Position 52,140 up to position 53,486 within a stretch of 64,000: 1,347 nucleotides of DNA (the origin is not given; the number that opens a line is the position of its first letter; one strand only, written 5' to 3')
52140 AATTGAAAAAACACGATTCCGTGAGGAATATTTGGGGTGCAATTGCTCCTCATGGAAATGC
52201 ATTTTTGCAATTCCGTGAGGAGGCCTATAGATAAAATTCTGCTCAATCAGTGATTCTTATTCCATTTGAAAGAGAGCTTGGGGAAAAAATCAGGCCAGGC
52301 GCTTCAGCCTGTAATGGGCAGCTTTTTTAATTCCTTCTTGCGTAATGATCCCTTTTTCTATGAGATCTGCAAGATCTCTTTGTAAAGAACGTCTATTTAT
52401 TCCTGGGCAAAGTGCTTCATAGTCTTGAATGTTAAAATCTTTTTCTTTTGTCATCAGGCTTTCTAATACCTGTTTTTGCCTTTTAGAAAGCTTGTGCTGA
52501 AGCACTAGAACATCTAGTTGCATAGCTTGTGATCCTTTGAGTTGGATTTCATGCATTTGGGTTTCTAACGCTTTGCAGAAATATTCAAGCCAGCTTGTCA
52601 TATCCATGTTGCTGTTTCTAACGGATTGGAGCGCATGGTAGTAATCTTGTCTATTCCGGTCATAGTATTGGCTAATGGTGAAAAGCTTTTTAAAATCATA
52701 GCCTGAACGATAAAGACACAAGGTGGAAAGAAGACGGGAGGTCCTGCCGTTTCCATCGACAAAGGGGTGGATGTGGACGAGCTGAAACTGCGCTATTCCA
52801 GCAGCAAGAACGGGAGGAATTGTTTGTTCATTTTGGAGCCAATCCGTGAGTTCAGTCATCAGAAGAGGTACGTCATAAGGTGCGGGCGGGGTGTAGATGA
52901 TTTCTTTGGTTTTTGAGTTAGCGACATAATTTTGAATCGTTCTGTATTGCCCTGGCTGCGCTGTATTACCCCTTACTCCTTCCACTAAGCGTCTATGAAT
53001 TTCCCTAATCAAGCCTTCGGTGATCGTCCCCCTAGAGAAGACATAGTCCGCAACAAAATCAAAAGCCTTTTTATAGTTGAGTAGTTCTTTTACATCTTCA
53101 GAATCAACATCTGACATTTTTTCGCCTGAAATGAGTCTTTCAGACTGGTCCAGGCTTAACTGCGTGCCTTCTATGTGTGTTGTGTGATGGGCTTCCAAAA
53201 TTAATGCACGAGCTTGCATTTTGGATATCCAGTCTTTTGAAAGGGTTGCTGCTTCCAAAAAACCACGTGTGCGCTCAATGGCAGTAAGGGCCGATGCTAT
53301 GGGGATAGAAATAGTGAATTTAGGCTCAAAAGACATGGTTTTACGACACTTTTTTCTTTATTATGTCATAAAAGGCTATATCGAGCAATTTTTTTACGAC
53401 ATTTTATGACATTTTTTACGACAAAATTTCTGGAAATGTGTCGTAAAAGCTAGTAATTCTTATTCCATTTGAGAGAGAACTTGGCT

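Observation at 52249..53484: Fic gene with its own operator array is inserted at the tamB terminus, flanked by 33-nt repeats duplicating the tamB tail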

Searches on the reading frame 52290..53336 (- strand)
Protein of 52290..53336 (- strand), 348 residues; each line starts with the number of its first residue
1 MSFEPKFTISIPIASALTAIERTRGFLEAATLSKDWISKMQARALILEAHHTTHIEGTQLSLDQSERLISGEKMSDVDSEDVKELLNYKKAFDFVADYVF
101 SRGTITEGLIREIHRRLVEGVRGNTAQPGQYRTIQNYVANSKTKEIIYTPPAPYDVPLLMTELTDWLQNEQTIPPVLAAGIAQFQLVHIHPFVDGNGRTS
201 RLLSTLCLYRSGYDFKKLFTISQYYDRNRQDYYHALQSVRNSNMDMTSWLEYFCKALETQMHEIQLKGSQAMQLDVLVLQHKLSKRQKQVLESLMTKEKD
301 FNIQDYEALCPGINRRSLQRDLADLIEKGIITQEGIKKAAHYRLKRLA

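Call 4: search_protein_families(library=pfam, proteins=[window:52290-53336:-], max_evalue=0.01)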
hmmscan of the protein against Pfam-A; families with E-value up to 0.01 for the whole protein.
window:52290-53336:- (348 aa): 3 families
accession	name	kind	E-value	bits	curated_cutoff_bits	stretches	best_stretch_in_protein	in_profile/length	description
PF02661.23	Fic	-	1.6e-21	77.3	24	1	105-208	2-93/93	Fic/DOC family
PF13784.11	Fic_N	-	6.3e-06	26.6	26.7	1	44-92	31-77/82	Fic/DOC family N-terminal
PF03564.21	DUF1759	-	0.00031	21.2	25.4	1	222-301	64-146/148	Protein of unknown function (DUF1759)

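Call 5: find_related_loci(query=window:52290-53336:-, collection=genome_contigs, flank=6000)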
Query window:52290-53336:- (348 aa) in genome_contigs; peptide patterns used: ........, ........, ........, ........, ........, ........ (x = any residue, [..] = any of these).
334 stretches matched a pattern; 110 encode a relative of the query (tblastn E <= 1e-3); the best 80 are kept; 80 distinct loci.
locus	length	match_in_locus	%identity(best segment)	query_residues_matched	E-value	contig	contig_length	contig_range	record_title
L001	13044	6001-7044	92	1-348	0e+0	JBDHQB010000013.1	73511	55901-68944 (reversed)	MAG: Parachlamydiaceae bacterium isolate AS-MESO-OLR.10 NODE_811_length_73511_cov_11.381676, whole genome shotgun sequen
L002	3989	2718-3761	92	1-348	0e+0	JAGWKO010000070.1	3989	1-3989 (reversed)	MAG: Verrucomicrobiota bacterium isolate REEB163 contig-150_34322, whole genome shotgun sequence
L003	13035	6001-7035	92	1-345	0e+0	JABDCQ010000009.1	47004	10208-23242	MAG: Chlamydiae bacterium isolate BWMinHeated_Nextera29_MAG2 3300020829.a:Ga0207097_1010, whole genome shotgun sequence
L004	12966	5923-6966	91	1-348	0e+0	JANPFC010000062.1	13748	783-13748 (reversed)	MAG: Chlamydiota bacterium isolate VAR_78_metabat_106 VAR_78_k141_2228912, whole genome shotgun sequence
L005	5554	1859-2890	92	1-344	0e+0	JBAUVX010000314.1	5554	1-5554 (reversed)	MAG: Waddliaceae bacterium isolate MFD09781_ilm_asm_bin19 k127_130797, whole genome shotgun sequence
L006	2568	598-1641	91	1-348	0e+0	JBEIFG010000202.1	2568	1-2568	MAG: Chlamydiales bacterium isolate Sample-102-S2-bin-148 Sample_102_S2-bin_148-k141_536086, whole genome shotgun sequen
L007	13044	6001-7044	90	1-348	0e+0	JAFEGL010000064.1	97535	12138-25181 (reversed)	MAG: Verrucomicrobia bacterium isolate SZAS-17 LIN-573__64__length-97535, whole genome shotgun sequence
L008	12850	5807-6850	90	1-348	0e+0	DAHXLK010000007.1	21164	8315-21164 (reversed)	MAG TPA_asm: Chlamydiae bacterium isolate clean1594 k141_1864273, whole genome shotgun sequence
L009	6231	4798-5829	91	1-344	0e+0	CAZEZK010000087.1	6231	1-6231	MAG TPA_asm: uncultured bacterium isolate SRP178908_co1_365 genome assembly, contig: NODE_10797_length_6231_cov_3.924547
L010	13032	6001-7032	89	1-344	0e+0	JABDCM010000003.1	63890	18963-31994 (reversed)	MAG: Chlamydiae bacterium isolate BWMinHeated_Nextera47_MAG2 3300020825.a:Ga0207115_1003, whole genome shotgun sequence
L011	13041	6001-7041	86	1-347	0e+0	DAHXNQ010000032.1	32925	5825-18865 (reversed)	MAG TPA_asm: Rhabdochlamydiaceae bacterium isolate clean1924 k141_108143, whole genome shotgun sequence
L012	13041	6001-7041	85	1-347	0e+0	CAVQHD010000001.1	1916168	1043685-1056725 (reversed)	MAG: uncultured Rhabdochlamydiaceae bacterium isolate MFD05580.bin.1.47 genome assembly, contig: contig_33168, whole gen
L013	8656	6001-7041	84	1-347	0e+0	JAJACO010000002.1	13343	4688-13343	MAG: Chlamydiales bacterium isolate O_S4.2_123 S4CHLAM123_2, whole genome shotgun sequence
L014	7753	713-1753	85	1-347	0e+0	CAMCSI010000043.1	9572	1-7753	MAG: Chlamydia trachomatis isolate LH-05nov19-21 genome assembly, contig: LH-05nov19-C18026, whole genome shotgun sequen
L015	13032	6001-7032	83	1-344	0e+0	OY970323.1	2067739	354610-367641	MAG: uncultured bacterium isolate MFD01231.bin.1.10 genome assembly, chromosome: 1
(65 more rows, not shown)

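Call 20: search_solved_structures(query=window:52290-53336:-, max_evalue=0.00001, show_alignments=2)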
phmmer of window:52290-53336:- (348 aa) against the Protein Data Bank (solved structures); distinct sequences matched with E-value up to 0.00001: 27.
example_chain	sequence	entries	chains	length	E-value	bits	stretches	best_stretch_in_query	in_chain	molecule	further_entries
6i7j_A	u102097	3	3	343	1e-25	93.9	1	48-263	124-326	Adenosine monophosphate-protein transferase FICD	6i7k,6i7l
6i7i_A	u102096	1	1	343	1.3e-25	93.5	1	48-263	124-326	Adenosine monophosphate-protein transferase FICD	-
6i7h_A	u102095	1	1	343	1.9e-25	93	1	48-263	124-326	Adenosine monophosphate-protein transferase FICD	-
6i7g_A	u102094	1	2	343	2.1e-25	92.9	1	48-263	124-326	Adenosine monophosphate-protein transferase FICD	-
4u04_A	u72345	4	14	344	2.1e-25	92.9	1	48-263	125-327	Adenosine monophosphate-protein transferase FICD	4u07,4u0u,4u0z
4u0s_A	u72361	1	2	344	1.9e-24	89.7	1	48-263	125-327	Adenosine monophosphate-protein transferase FICD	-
9yz5_A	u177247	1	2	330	2.1e-24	89.6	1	48-262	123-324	Protein adenylyltransferase FICD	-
7b7z_A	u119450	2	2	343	2.5e-24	89.3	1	48-263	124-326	Protein adenylyltransferase FICD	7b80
6zmd_B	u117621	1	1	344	4.1e-24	88.6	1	48-263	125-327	Protein adenylyltransferase FICD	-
5jj6_A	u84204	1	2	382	2.6e-20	76.1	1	38-259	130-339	Adenosine monophosphate-protein transferase FICD homolog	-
8uqu_A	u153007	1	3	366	6.5e-20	74.8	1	35-341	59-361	Fido domain-containing protein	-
5jj7_A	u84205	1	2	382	2.4e-19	72.9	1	38-259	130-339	Adenosine monophosphate-protein transferase FICD homolog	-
4rgl_A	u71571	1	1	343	7.5e-19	71.3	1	3-263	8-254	Filamentation induced by cAMP protein Fic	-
7xux_A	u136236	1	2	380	8.9e-19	71.1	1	10-332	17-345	Fido domain-containing protein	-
9tcl_B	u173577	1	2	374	8.4e-17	64.6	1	137-260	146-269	Protein adenylyltransferase SoFic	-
3eqx_A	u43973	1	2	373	8.9e-17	64.5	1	137-260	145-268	FIC DOMAIN CONTAINING TRANSCRIPTIONAL REGULATOR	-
8cil_A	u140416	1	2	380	3.1e-12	49.6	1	148-268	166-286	Fic family protein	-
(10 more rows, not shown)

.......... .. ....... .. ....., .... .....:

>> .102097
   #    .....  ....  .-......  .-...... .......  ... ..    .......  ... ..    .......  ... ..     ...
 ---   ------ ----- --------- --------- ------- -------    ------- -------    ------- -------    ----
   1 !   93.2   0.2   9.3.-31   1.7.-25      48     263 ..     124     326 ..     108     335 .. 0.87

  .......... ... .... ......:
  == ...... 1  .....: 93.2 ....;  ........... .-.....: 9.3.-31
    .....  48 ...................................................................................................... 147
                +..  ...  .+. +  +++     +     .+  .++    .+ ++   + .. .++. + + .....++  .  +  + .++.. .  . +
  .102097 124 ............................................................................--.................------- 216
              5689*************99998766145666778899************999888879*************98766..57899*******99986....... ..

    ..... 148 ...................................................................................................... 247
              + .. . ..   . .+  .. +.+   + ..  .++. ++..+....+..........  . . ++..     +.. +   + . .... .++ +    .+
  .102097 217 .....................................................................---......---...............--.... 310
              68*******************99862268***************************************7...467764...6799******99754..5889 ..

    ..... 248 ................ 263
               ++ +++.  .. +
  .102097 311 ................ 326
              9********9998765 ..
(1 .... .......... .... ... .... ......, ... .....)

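Call 21: search_protein_families(library=ncbifam, proteins=[window:52290-53336:-], max_evalue=0.001)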
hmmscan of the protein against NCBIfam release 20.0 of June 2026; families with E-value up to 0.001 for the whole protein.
window:52290-53336:- (348 aa): 4 families
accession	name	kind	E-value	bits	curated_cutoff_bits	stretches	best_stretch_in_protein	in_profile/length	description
NF046030.1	ProtAdlyltaseSoFic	equivalog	1.5e-23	83.3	550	1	46-264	57-266/361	protein adenylyltransferase Fic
TIGR02613.1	mob_myst_B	hypoth_equivalog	4.5e-10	39.7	124.4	1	104-251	48-183/186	mobile mystery protein B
NF041381.1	XopAC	subfamily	9e-07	27.9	450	1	74-210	273-413/451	XopAC/AvrAC family type III secretion system effector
TIGR01550.1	DOC_P1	subfamily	0.00077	19.6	38.65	0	184-217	60-93/122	type II toxin-antitoxin system death-on-curing family toxin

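Call 26: find_encoding_contigs(protein=window:52290-53336:-, flank=4000, max_places=10)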
Protein window:52290-53336:- (348 aa): 6 contigs read that carry it; 4 places shown.
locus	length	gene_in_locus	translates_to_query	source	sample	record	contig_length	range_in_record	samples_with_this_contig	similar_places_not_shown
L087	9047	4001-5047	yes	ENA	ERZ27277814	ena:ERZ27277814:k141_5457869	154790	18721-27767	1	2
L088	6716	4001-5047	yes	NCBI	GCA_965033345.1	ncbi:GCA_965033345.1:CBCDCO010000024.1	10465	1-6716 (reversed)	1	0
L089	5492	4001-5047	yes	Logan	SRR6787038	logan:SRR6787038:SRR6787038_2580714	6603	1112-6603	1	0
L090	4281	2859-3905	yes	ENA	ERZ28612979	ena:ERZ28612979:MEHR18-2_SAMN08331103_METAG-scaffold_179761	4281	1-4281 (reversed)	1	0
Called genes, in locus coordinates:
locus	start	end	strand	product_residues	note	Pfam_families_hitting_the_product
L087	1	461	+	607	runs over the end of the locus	PF07244:POTRA (faint), PF17243:POTRA_TamA_1 (faint), PF01103:Omp85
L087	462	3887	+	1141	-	PF05170:AsmA (faint), PF04357:TamB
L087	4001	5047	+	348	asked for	PF13784:Fic_N (faint), PF02661:Fic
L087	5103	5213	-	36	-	-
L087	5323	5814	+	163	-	-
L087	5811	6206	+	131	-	PF00515:TPR_1 (faint), PF07719:TPR_2 (faint), PF07720:TPR_3 (faint), PF13432:TPR_16 (faint), PF14559:TPR_19 (faint), PF12895:ANAPC3 (weak)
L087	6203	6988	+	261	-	-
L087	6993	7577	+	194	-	-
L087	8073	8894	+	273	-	PF02405:MlaE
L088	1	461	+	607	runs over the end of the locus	PF07244:POTRA (faint), PF17243:POTRA_TamA_1 (faint), PF01103:Omp85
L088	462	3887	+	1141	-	PF05170:AsmA (faint), PF04357:TamB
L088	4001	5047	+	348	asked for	PF13784:Fic_N (faint), PF02661:Fic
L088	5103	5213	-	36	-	-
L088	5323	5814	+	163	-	-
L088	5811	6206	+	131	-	PF00515:TPR_1 (faint), PF07719:TPR_2 (faint), PF07720:TPR_3 (faint), PF13432:TPR_16 (faint), PF14559:TPR_19 (faint), PF12895:ANAPC3 (weak)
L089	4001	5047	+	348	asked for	PF13784:Fic_N (faint), PF02661:Fic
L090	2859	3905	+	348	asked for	PF13784:Fic_N (faint), PF02661:Fic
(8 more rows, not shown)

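Call 56: find_homologous_proteins(query=window:52290-53336:-, max_evalue=1e-20)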
Query window:52290-53336:- (348 aa): 5801 proteins with E <= 1e-20 among 8000 candidates; the best 120 are listed.
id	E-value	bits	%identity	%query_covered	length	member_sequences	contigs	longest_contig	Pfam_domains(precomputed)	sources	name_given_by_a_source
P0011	3.6e-211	718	92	100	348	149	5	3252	PF02661.24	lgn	-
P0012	4.5e-208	708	91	100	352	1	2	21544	PF02661.24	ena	-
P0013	6.1e-208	708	90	100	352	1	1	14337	PF02661.24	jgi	jgi:Fic family protein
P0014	3.6e-206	702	90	100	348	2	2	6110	PF02661.24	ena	-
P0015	5.4e-206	701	89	100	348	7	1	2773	PF13784.12,PF02661.24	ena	-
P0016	4.1e-205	698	88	100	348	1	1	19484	PF13784.12,PF02661.24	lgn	-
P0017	5.8e-205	698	88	100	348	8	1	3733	PF02661.24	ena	-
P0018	4.8e-204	695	89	99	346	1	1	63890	PF13784.12,PF02661.24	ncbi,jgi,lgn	-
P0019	6.8e-204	694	89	100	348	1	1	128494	PF02661.24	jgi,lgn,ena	-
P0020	3.4e-203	692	88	100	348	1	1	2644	PF02661.24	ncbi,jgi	jgi:Fic family protein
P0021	5.6e-203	691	87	100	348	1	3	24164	PF02661.24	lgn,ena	-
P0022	1.3e-202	690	89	100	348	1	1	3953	PF02661.24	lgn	-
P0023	3.5e-202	689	87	100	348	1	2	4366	PF02661.24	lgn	-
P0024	4.8e-202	688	88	100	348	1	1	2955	PF02661.24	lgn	-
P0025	6.3e-202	688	88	99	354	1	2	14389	PF02661.24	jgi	jgi:Fic family protein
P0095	1.1e-184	631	79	99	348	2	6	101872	PF02661.24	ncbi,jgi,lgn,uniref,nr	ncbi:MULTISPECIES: Fic family protein [Parachlamydia]|jgi:Fic family protein|uniref:Fic family prote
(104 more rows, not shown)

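Call 62: predict_structure(alignment_id=A3)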
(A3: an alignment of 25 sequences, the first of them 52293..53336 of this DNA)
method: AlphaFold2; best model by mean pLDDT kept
length: 348 residues; sequences in the alignment: 25
mean_pLDDT: 73.2   pTM: 0.70
mean pLDDT of the five models: 73.2, 72.9, 70.6, 56.2, 53.2
residues with pLDDT >= 90: 24; 70-90: 207; 50-70: 85; < 50: 32
segments of 3 or more residues with pLDDT < 50: 123-145, 191-195
pLDDT, mean of each block of 10 residues (from residue 1): 76 87 80 72 70 62 80 83 80 74 71 72 41 40 47 67 80 82 68 55 70 59 63 69 78 81 79 86 90 76 88 90 91 79 75
secondary structure, 60 per line:
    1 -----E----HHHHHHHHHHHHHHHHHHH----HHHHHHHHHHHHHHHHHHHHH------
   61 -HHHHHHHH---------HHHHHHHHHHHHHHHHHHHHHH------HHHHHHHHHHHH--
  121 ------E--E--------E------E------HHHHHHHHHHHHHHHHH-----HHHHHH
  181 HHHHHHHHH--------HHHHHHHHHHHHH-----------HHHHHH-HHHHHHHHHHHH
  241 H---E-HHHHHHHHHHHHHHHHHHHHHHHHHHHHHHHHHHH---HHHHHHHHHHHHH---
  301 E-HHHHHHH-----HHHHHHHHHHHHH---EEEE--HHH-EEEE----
elements in order: H11-29 H34-54 H62-69 H79-100 H107-118 H153-169 H175-189 H198-210 H222-227 H229-241 H247-281 H285-297 H303-309 H315-327 E331-334 E341-344

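Call 77: fold_search(model_id=the predicted structure, library=pdb)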
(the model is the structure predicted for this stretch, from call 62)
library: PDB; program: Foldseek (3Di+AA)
matches with E <= 10: 745; with E <= 0.001: 54
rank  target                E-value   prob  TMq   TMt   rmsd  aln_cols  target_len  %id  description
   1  4rgl                  1.1e-11  1.00  0.64  0.68   8.4       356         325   21  Crystal structure of a Fic family protein (Dde_2494) from Desulfovibrio desulfuricans G20 at 2.70 A resolution (released 2014-10-29)
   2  8cil_B                2.4e-10  1.00  0.63  0.62   6.7       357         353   23  Crystal structure of Coxiella burnetii Fic protein 2 (released 2023-11-15)
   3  3eqx_B                3.7e-10  1.00  0.64  0.61   7.3       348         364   22  CRYSTAL STRUCTURE OF A FIC FAMILY PROTEIN (SO_4266) FROM SHEWANELLA ONEIDENSIS AT 1.6 A RESOLUTION (released 2008-10-14)
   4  3zec_B                4.1e-10  1.00  0.64  0.60   7.3       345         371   22  Fic protein from SHEWANELLA ONEIDENSIS (E73G mutant) in complex with AMPPNP (released 2013-06-19)
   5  3zcn_A                4.9e-10  1.00  0.63  0.60   7.1       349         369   22  Fic protein from SHEWANELLA ONEIDENSIS in complex with ATP (released 2013-06-19)
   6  3zec_A                1.0e-09  1.00  0.61  0.58   8.1       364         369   22  Fic protein from SHEWANELLA ONEIDENSIS (E73G mutant) in complex with AMPPNP (released 2013-06-19)
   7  8cil_A                1.2e-09  1.00  0.67  0.64   5.8       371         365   22  Crystal structure of Coxiella burnetii Fic protein 2 (released 2023-11-15)
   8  3eqx_A                2.5e-09  1.00  0.64  0.61   6.7       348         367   24  CRYSTAL STRUCTURE OF A FIC FAMILY PROTEIN (SO_4266) FROM SHEWANELLA ONEIDENSIS AT 1.6 A RESOLUTION (released 2008-10-14)
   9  7xux_A                2.8e-09  1.00  0.58  0.55  10.7       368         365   21  Crystal structure of a FIC domain containnig protein (released 2022-12-21)
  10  7cb8_A                3.7e-09  1.00  0.63  0.56   7.3       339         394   21  Structure of a FIC-domain protein from Mycobacterium marinum in complex with CDP (released 2021-08-18)
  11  7xux_B                4.6e-09  1.00  0.57  0.55  10.6       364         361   20  Crystal structure of a FIC domain containnig protein (released 2022-12-21)
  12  7cb8_B                4.9e-08  1.00  0.62  0.55   7.3       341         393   21  Structure of a FIC-domain protein from Mycobacterium marinum in complex with CDP (released 2021-08-18)
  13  6i7h                  5.6e-08  1.00  0.60  0.63   3.1       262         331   28  Crystal structure of dimeric FICD mutant K256S (released 2019-09-25)
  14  6i7k                  7.7e-08  1.00  0.60  0.62   3.1       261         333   28  Crystal structure of monomeric FICD mutant L258D complexed with MgATP (released 2019-09-25)
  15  4u07_A                9.2e-08  1.00  0.60  0.64   2.9       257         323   28  ATP bound to eukaryotic FIC domain containing protein (released 2014-12-10)
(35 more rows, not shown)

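Call 82: search_dna_similar(query=window:52290-53336:-, collection=plasmids, mode=protein, max_rows=12, max_evalue=1e-30)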
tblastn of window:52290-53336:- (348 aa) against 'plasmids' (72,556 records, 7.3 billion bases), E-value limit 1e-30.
Records with a match: 13; places in all: 14; records where one place covers at least 80% of the query: 3.
Best place of each record, by identity: <60% 13.
By first word of the organism name: Sinorhizobium 7; Picosynechococcus 2; Burkholderia 1; Paenibacillus 1; Mycetohabitans 1; Microvirga 1.
By predicted mobility (MOB-suite, as given by PLSDB): conjugative 8; mobilizable 3; non-mobilizable 2.
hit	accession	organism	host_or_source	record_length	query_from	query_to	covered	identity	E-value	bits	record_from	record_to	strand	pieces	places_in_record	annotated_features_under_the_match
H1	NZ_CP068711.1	Burkholderia thailandensis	soil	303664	9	345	97%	30.1%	3e-35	143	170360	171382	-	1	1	DUF977 family protein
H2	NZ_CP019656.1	Paenibacillus larvae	honeybees,cell culture,foul brood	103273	3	319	91%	31.4%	2e-37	150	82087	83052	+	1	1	Fic family protein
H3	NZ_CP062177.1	Mycetohabitans rhizoxinica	-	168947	9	345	97%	28.0%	5e-31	131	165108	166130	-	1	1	Fic family protein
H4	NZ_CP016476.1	Picosynechococcus sp. PCC 7003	cell culture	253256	5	274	78%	32.6%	2e-34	141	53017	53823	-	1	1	Fic family protein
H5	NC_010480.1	Picosynechococcus sp. PCC 7002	-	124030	5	274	78%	32.6%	4e-34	140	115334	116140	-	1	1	Fic family protein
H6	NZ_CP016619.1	Microvirga ossetica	Vicia alpestris,cell culture,nodules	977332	48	297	72%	34.4%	2e-31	132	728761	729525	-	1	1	Fic family protein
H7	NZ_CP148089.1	Sinorhizobium meliloti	Medicago sativa,cell culture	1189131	17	257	69%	35.5%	2e-34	140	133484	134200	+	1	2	record has no annotation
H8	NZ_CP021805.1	Sinorhizobium meliloti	Medicago truncatula,Single Cell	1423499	17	257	69%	35.5%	2e-34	140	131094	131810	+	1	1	none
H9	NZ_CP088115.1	Sinorhizobium meliloti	cell culture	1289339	17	257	69%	35.5%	2e-34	140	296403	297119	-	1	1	none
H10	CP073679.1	Sinorhizobium meliloti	Medicago truncatula,cell culture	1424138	17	257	69%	35.3%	5e-33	137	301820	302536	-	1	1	none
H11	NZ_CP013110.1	Sinorhizobium americanum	Vachellia farnesiana,cell culture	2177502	17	257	69%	35.1%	2e-34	140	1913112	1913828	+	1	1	record has no annotation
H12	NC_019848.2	Sinorhizobium meliloti GR4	-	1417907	17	257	69%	35.1%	5e-34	140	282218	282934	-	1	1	record has no annotation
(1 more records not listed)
